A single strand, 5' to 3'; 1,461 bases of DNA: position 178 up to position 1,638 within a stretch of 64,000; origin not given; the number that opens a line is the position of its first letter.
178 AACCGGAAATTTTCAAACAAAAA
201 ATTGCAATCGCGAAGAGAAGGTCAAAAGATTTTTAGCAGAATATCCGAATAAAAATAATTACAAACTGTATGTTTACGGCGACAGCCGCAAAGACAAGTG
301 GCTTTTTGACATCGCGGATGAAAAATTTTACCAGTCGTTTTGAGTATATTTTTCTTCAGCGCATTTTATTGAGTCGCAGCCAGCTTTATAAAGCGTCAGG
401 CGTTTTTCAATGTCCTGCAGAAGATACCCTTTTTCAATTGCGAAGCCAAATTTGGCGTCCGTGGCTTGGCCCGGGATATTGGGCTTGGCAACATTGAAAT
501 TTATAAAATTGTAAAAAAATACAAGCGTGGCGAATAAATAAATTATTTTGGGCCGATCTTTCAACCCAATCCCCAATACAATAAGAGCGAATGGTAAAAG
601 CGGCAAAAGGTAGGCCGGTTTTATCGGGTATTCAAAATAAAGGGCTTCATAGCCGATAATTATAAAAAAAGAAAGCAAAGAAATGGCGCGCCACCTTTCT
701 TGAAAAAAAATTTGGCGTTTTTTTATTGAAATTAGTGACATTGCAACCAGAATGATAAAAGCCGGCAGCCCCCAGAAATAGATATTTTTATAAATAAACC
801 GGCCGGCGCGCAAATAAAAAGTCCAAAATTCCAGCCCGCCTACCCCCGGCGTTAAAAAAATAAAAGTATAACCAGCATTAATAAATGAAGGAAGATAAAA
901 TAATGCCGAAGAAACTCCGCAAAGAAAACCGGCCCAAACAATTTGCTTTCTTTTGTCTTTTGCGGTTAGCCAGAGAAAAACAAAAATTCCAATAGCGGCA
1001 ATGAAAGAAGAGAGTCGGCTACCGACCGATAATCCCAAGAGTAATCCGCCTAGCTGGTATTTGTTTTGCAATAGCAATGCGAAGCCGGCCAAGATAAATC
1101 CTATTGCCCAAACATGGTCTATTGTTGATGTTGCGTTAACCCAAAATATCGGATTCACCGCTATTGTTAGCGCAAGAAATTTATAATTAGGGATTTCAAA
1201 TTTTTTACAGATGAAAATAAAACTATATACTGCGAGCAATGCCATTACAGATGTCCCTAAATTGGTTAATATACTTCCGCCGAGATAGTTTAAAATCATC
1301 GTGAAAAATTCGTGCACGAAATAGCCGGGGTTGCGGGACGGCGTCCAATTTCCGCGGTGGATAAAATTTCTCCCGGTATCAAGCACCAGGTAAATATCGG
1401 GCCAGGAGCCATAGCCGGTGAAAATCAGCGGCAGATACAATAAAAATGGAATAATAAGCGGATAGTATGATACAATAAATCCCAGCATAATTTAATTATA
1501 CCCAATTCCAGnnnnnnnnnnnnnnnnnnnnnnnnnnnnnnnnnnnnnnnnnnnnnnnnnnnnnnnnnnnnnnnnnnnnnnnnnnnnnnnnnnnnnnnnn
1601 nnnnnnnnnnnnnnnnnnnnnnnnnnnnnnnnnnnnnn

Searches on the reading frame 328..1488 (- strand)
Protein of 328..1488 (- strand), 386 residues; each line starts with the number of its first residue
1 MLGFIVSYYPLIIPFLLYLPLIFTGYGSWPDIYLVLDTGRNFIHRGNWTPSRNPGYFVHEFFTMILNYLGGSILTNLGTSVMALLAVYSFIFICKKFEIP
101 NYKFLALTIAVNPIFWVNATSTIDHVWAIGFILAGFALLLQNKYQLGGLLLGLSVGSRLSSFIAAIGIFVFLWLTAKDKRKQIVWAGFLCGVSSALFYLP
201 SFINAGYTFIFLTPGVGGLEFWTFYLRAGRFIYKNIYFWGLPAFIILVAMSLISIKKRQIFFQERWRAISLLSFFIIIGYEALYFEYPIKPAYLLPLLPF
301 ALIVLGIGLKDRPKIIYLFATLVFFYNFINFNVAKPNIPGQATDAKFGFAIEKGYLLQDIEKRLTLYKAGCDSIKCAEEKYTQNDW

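Call 64: find_encoding_contigs(protein=window:328-1488:-, flank=10000, max_places=1)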
Protein window:328-1488:- (386 aa): no gene with exactly this product is on record in the collection.
